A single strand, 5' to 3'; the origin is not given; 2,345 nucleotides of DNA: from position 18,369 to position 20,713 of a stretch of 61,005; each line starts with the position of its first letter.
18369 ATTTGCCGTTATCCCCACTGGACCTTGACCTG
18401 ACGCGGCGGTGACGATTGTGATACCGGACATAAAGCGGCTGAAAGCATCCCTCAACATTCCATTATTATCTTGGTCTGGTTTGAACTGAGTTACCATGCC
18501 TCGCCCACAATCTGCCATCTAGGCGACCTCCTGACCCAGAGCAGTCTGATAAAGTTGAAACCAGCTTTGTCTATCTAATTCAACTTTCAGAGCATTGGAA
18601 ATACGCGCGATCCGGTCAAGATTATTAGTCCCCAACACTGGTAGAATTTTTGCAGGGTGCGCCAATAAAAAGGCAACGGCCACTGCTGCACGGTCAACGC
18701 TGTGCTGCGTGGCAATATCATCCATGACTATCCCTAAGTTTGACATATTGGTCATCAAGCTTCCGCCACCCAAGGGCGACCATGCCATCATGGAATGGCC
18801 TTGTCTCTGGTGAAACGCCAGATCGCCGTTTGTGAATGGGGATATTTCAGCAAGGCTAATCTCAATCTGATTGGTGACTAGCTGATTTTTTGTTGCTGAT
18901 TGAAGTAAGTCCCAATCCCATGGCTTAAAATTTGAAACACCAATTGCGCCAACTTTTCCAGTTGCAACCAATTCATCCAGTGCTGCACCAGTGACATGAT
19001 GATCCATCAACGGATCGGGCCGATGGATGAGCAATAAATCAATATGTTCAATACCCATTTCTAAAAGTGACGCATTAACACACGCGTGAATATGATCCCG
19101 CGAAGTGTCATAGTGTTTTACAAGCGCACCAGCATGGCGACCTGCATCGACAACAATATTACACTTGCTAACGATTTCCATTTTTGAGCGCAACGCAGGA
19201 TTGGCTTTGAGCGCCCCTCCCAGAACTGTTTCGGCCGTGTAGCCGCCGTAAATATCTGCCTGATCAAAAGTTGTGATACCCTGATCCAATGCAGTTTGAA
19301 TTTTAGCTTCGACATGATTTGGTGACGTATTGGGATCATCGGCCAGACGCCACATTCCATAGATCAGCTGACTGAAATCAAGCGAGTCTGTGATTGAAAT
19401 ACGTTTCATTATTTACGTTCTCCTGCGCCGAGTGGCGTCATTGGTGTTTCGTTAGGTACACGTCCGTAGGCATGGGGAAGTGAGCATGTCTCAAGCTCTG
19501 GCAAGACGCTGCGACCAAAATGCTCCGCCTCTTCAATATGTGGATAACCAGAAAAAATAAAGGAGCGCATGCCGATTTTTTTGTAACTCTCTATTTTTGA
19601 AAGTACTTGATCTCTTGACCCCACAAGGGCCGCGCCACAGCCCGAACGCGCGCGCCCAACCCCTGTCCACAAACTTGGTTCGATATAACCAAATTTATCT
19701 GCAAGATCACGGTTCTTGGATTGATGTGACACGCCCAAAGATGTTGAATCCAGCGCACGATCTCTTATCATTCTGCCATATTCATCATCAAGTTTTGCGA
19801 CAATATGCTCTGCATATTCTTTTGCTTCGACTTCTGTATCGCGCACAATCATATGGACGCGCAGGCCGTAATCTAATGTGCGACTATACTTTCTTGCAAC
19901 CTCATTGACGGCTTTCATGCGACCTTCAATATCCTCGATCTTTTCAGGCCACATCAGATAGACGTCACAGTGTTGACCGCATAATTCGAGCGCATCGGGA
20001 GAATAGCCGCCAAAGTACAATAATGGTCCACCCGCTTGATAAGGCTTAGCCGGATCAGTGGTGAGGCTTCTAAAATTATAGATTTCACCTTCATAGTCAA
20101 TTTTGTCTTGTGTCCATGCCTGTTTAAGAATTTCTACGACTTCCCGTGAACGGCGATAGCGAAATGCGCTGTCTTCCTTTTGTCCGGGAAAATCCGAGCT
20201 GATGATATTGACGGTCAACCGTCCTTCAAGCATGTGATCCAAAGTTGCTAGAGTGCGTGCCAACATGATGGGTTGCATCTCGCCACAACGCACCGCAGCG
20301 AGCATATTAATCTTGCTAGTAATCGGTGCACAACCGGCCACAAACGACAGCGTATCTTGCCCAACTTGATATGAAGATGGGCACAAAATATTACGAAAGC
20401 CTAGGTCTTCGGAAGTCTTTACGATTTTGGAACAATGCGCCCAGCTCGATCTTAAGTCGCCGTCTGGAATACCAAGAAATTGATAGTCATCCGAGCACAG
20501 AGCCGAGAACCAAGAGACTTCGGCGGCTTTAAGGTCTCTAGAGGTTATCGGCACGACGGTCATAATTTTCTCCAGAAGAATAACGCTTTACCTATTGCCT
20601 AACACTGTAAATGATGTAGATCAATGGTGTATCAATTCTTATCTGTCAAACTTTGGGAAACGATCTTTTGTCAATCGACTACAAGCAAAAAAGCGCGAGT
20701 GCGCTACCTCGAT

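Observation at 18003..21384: SsuD-type monooxygenase / aldo-keto reductase / flavin reductase triad facing a GntR regulator: a sulfoquinovose-monooxygenase (sulfo-SMO)-like desulfonation module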

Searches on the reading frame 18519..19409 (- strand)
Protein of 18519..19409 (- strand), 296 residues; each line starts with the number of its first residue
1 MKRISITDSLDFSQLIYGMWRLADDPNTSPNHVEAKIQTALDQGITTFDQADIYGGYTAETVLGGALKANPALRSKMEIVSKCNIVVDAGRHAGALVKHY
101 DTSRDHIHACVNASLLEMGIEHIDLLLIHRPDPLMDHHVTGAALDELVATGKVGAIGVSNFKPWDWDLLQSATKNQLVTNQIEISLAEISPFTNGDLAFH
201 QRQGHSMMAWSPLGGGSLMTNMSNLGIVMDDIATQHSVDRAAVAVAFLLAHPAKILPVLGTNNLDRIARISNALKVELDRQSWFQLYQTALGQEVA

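Call 3: search_protein_families(library=pfam, proteins=[window:18519-19409:-])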
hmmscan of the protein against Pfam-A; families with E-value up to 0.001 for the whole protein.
window:18519-19409:- (296 aa): 1 family
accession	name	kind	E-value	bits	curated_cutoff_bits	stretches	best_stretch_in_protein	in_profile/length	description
PF00248.27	Aldo_ket_red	-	2.1e-48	165.3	24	1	15-284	2-284/291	Aldo/keto reductase family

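Call 4: search_protein_families(library=ncbifam, proteins=[window:18519-19409:-])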
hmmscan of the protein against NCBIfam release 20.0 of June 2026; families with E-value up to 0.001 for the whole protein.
window:18519-19409:- (296 aa): 7 families
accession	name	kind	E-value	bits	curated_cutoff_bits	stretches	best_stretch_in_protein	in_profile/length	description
NF008377.0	PRK11172.1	equivalog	3.2e-14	52.8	327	1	31-279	16-240/267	2,5-didehydrogluconate reductase DkgB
NF008598.0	PRK11565.1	equivalog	3.3e-14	52.6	425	1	4-257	7-230/275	2,5-didehydrogluconate reductase DkgA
TIGR01293.1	Kv_beta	subfamily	8.9e-14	51.2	365.4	1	10-214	11-211/319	voltage-dependent potassium channel subunit beta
NF007695.0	PRK10376.1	subfamily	2.3e-11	43.3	280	1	26-284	35-281/290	oxidoreductase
NF007388.0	PRK09912.1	subfamily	1e-10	41.1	448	1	12-228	25-239/346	L-glyceraldehyde 3-phosphate reductase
NF049922.1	MethglyxlRedYdjG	equivalog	4.8e-10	39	550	1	2-163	2-173/326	NADH-dependent methylglyoxal reductase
NF007912.0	PRK10625.1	equivalog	1.4e-09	37.8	415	0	141-221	161-244/346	NADP(H)-dependent aldo-keto reductase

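Call 6: search_solved_structures(query=window:18519-19409:-, show_alignments=1)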
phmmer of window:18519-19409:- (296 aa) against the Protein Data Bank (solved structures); distinct sequences matched with E-value up to 0.001: 135 (the best 60 are shown).
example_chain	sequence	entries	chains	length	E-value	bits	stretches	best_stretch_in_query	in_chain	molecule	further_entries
7bby_A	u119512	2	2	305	1.2e-119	401.7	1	1-296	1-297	Aryl-alcohol dehydrogenase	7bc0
7bbz_A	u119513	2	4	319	1.5e-119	401.5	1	1-296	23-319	Aryl-alcohol dehydrogenase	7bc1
1og6_A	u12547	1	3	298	3.8e-57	196.7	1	3-295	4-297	HYPOTHETICAL OXIDOREDUCTASE YDHF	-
1ur3_M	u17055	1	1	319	4.8e-57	196.4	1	3-295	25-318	HYPOTHETICAL OXIDOREDUCTASE YDHF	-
7twz_A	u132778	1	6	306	5.2e-57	196.3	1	9-295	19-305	Putative oxidoreductase, NAD(P)-linked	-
4r9o_A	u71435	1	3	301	4.6e-53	183.3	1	8-295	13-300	Putative aldo/keto reductase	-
3uyi_A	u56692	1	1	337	8.5e-19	70.9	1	7-219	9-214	Perakine reductase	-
3v0s_A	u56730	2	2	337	9.1e-19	70.8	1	7-219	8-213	Perakine reductase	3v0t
3v0u_A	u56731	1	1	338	9.2e-19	70.8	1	7-219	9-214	Perakine reductase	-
4xk2_A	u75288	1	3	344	1.1e-17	67.3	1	36-219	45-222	Aldo/keto reductase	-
8xr2_A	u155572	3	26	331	1.2e-17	67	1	11-218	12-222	Aldo/keto reductase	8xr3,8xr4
7utf_A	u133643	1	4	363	1.4e-17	66.9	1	46-219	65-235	Putative oxidoreductase, aryl-alcohol dehydrogenase like protein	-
4pmj_A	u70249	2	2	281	1.5e-17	66.8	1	7-282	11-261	Putative oxidoreductase | Aldo-keto reductase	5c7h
4xap_A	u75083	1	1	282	1.5e-17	66.8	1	7-282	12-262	Aldo-keto reductase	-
8jwk_A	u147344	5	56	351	1.6e-17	66.7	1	11-218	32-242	Aldo/keto reductase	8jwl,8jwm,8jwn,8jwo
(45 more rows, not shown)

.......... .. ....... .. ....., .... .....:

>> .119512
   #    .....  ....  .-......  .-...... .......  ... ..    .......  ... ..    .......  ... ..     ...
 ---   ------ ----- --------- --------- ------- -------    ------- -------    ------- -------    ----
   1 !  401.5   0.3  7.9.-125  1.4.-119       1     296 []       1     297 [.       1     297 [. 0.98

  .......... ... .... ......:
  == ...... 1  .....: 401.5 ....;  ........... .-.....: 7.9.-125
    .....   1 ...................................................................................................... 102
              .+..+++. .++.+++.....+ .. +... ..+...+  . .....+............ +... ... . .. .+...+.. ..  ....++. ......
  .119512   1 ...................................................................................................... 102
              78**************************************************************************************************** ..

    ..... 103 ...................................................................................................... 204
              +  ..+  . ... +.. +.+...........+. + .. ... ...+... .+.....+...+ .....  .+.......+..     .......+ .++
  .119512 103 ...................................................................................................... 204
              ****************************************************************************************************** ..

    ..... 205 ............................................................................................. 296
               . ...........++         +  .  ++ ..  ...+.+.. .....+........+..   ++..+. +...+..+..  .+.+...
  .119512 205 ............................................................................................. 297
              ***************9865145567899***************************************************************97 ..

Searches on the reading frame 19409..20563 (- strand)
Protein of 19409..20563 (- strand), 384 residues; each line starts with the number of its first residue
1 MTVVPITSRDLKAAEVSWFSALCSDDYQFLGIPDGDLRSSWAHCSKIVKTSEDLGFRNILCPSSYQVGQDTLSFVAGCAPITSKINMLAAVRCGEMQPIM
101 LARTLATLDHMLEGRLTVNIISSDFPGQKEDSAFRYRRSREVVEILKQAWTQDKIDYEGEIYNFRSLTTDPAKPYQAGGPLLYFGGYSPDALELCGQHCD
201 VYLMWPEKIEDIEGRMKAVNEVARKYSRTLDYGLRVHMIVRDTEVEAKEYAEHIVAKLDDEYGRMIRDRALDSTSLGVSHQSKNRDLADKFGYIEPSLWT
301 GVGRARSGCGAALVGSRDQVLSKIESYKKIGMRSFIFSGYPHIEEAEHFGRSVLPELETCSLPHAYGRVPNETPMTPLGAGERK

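Call 3: search_protein_families(library=pfam, proteins=[window:19409-20563:-])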
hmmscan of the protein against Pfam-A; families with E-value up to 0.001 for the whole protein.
window:19409-20563:- (384 aa): 1 family
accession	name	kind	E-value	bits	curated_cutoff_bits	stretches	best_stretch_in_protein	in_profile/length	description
PF00296.26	Bac_luciferase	-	4.7e-50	171.2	27.9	1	40-333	21-313/314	Luciferase-like monooxygenase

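Call 4: search_protein_families(library=ncbifam, proteins=[window:19409-20563:-])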
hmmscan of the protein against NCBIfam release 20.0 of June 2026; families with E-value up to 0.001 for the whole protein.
window:19409-20563:- (384 aa): 18 families
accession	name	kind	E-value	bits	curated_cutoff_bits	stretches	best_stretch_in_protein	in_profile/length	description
TIGR03565.1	alk_sulf_monoox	equivalog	4e-68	230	518.2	1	16-357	2-346/346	FMNH2-dependent alkanesulfonate monooxygenase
NF001939.1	PRK00719.1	subfamily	6.6e-66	222.6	510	1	16-360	2-349/373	alkanesulfonate monooxygenase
TIGR04021.1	LLM_DMSO2_sfnG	equivalog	1.3e-45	156.3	382.95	1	44-358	30-346/350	dimethylsulfone monooxygenase SfnG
TIGR03619.1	F420_Rv2161c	subfamily_domain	1.9e-23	83.4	166.9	1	69-255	44-233/247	TIGR03619 family F420-dependent LLM class oxidoreductase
TIGR03860.1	FMN_nitrolo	subfamily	8.4e-18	64.4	279.7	2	69-150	71-160/422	NtaA/DmoA family FMN-dependent monooxygenase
TIGR03560.1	F420_Rv1855c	subfamily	5.9e-13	49.1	231.4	1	41-229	12-218/227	TIGR03560 family F420-dependent LLM class oxidoreductase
TIGR04024.1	F420_NP1902A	hypoth_equivalog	1.3e-12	47.2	345.4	1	42-264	15-241/330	TIGR04024 family LLM class F420-dependent oxidoreductase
TIGR03612.1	RutA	equivalog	6.3e-12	45.6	498.3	1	70-301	66-304/355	pyrimidine utilization protein A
NF002619.0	PRK02271.1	equivalog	9.7e-11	41.5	276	1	44-337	16-305/329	5,10-methylenetetrahydromethanopterin reductase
TIGR03555.1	F420_mer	equivalog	4.8e-10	39.3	348.7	1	44-332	14-299/325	5,10-methylenetetrahydromethanopterin reductase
TIGR03559.1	F420_Rv3520c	subfamily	4.2e-09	35.9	335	1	45-164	16-139/325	LLM class F420-dependent oxidoreductase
TIGR03571.1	lucif_BA3436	subfamily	5.3e-09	35.8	303.9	1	70-225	68-228/304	TIGR03571 family LLM class oxidoreductase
TIGR03857.1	F420_MSMEG_2249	hypoth_equivalog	4.3e-08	32.7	218.4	1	49-207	21-179/329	TIGR03857 family LLM class F420-dependent oxidoreductase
TIGR03621.1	F420_MSMEG_2516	subfamily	1.8e-07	30.6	213.15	1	43-215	15-186/295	TIGR03621 family F420-dependent LLM class oxidoreductase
TIGR03564.1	F420_MSMEG_4879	subfamily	2.3e-07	30.7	234.25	1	48-259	5-219/265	TIGR03564 family F420-dependent LLM class oxidoreductase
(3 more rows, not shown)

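Call 5: search_solved_structures(query=window:19409-20563:-, show_alignments=2)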
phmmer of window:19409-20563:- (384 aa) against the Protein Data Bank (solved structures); distinct sequences matched with E-value up to 0.001: 22.
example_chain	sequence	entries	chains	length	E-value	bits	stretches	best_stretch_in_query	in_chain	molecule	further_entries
7olf_A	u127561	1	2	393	1.6e-207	692.2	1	1-383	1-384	Methanesulfonate sulfonatase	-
7oh2_A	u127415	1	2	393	2.6e-207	691.4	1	1-383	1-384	Alkanesulfonate monooxygenase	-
7jv3_A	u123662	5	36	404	7e-53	183.1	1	11-358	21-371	Alkanesulfonate monooxygenase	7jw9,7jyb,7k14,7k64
1nqk_A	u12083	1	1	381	1.1e-50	175.9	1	17-379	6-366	Alkanesulfonate monooxygenase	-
1m41_A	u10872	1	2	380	1.2e-50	175.8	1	17-379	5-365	FMNH2-dependent alkanesulfonate monooxygenase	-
8t0u_A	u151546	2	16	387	9.4e-29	103.7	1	46-357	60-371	FMNH(2)-dependent dimethylsulfone monooxygenase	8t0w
3rao_A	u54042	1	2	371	2.1e-25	92.7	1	72-358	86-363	Putative Luciferase-like Monooxygenase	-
8vw6_A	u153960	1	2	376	1.3e-16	63.7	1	33-356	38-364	Alkanesulfonate monooxygenase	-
6sgg_AAA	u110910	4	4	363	3.5e-08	36.1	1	70-304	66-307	Pyrimidine monooxygenase RutA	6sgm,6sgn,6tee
6sgl_AAA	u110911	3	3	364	3.5e-08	36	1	70-304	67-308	Pyrimidine monooxygenase RutA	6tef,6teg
5wan_A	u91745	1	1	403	4.6e-08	35.6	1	70-304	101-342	Pyrimidine monooxygenase RutA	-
7e36_B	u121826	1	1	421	2.3e-07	33.3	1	72-249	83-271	FMN-dependent oxidoreductase (Nitrilotriacetate monooxygenase family)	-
8qpm_A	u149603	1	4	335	6.5e-07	31.8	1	47-256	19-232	5,10-methylenetetrahydromethanopterin reductase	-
8qq8_A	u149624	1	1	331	6.7e-07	31.8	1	47-255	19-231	5,10-methylenetetrahydromethanopterin reductase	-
8qpl_A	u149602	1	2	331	6.7e-07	31.8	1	47-255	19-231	5,10-methylenetetrahydromethanopterin reductase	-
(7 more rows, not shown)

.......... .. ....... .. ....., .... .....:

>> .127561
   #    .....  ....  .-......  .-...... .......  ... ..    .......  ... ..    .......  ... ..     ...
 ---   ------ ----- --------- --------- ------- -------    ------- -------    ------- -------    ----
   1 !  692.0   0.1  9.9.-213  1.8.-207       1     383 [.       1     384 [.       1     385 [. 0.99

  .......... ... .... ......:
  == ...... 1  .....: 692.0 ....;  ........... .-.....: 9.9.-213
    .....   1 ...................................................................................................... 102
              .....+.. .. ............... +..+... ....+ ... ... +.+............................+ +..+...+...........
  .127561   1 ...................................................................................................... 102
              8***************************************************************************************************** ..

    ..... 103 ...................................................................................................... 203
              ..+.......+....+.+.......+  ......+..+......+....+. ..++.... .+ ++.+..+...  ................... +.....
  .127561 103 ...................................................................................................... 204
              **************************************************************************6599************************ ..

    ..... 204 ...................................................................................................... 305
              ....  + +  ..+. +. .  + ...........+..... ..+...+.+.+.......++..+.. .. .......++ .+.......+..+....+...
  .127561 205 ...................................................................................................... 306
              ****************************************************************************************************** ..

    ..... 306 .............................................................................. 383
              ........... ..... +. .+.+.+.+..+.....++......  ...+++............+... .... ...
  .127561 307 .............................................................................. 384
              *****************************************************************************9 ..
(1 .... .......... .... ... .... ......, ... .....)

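Call 19: find_related_loci(query=window:19409-20563:-, collection=genome_contigs, flank=10000)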
Query window:19409-20563:- (384 aa) in genome_contigs; peptide patterns used: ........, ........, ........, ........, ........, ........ (x = any residue, [..] = any of these).
600 stretches matched a pattern (row limit reached: there are more); 574 encode a relative of the query (tblastn E <= 1e-3); the best 80 are kept; 80 distinct loci.
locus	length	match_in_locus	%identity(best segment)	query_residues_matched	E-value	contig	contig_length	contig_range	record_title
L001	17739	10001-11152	92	1-384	0e+0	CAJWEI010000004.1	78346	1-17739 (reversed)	MAG TPA_asm: uncultured Alphaproteobacteria bacterium isolate ERR599052_bin.48_MetaBAT_v2.12.1_MAG genome assembly, cont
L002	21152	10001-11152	84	1-384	0e+0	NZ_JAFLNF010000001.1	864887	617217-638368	Roseibium limicola strain CAU 1637 contig1, whole genome shotgun sequence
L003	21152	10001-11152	84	1-384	0e+0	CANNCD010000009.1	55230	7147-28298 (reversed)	uncultured Halocynthiibacter sp. isolate 2B2-82-3Z.fasta genome assembly, contig: NODE_9, whole genome shotgun sequence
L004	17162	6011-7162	84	1-384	0e+0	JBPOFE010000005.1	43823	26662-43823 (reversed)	MAG: Sulfitobacter sp. isolate MAG_47 MAG_47_5, whole genome shotgun sequence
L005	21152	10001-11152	82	1-384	0e+0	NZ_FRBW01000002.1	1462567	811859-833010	Roseibium suaedae strain DSM 22153, whole genome shotgun sequence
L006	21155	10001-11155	83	1-384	0e+0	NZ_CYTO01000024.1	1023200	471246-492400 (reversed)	Cognatishimia activa strain CECT 5113, whole genome shotgun sequence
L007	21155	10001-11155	83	1-384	0e+0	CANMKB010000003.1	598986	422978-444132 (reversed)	uncultured Rhodobacteraceae bacterium isolate 452-3Z.fasta genome assembly, contig: NODE_3, whole genome shotgun sequenc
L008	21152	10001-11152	83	1-384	0e+0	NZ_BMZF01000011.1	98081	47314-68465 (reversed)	Paramylibacter ulvae strain KCTC 32465 sequence11, whole genome shotgun sequence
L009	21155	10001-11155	83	1-384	0e+0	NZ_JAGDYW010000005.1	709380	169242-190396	MAG: Cognatishimia sp. isolate FR12alp11 FR12ZCynBig_contig_3502, whole genome shotgun sequence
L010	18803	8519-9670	82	1-384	0e+0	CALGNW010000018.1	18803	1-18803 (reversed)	MAG: uncultured Neomegalonema sp. isolate L3_Bin_Bin_144_1 genome assembly, contig: c_000000269561, whole genome shotgun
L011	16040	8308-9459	82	1-384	0e+0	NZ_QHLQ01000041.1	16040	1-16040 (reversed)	Parasedimentitalea denitrificans strain CY04 Scaffold41, whole genome shotgun sequence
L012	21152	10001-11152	82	1-384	0e+0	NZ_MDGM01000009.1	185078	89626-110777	Paramylibacter kogurei strain 4G11 scaffold2_cov2378_read232, whole genome shotgun sequence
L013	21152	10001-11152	83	1-384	0e+0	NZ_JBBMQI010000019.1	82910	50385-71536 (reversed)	Pacificibacter sp. AS14 isolate_14_19, whole genome shotgun sequence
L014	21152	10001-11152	83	1-384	0e+0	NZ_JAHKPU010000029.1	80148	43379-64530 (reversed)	Pacificibacter marinus strain D2R04 D2R04_D2R04_contig_34, whole genome shotgun sequence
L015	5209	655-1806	82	1-384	0e+0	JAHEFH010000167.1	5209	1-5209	MAG: Rhodobacteraceae bacterium isolate Ww314 NODE_55613_length_5209_cov_5.851612, whole genome shotgun sequence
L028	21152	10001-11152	82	1-384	0e+0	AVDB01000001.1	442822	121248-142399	Rhodobacteraceae bacterium HIMB11 HIMB11_contig34.1, whole genome shotgun sequence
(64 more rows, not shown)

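Call 36: find_encoding_contigs(protein=window:19409-20563:-, flank=3000, max_places=5)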
Protein window:19409-20563:- (384 aa): 1 contig read that carries it; 1 place shown.
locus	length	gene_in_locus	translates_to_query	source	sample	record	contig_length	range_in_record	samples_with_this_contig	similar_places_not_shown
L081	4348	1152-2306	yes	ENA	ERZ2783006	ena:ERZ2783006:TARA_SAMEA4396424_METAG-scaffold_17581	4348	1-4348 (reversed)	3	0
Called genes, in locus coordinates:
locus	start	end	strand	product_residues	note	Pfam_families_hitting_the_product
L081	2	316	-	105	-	?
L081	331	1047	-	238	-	PF00392:GntR, PF07702:UTRA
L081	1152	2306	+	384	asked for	PF00296:Bac_luciferase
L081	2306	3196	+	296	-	PF00248:Aldo_ket_red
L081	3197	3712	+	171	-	PF01613:Flavin_Reduct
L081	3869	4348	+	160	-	?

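Call 64: search_solved_structures(query=L028:12733-14082:+, max_evalue=0.001)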
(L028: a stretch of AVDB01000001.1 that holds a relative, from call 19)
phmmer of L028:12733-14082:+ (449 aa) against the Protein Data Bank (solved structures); distinct sequences matched with E-value up to 0.001: 8.
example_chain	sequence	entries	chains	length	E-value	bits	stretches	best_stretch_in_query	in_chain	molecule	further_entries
3oo7_A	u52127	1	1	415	7.3e-09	37.9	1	165-370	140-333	ABC transporter binding protein AcbH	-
3oo8_A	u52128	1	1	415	7.7e-09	37.8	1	165-370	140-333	ABC transporter binding protein AcbH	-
3oo6_A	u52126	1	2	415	7.8e-09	37.8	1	165-370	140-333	ABC transporter binding protein AcbH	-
3oo9_A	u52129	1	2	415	8.2e-09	37.7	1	165-370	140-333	ABC transporter binding protein AcbH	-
3ooa_A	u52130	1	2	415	8.2e-09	37.7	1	165-370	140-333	ABC transporter binding protein AcbH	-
3zkk_A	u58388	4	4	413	2.7e-07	32.8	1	150-403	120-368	XOS BINDING PROTEIN | PUTATIVE SUGAR TRANSPORTER SOLUTE-BINDING PROTEIN | SUGAR TRANSPORTER SOLUTE-BINDING PROTEIN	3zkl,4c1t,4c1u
5xpj_A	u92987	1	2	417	0.00014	23.8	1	139-241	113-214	Binding protein component of ABC sugar transporter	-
5dvf_A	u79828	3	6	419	0.00015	23.7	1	139-238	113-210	Binding protein component of ABC sugar transporter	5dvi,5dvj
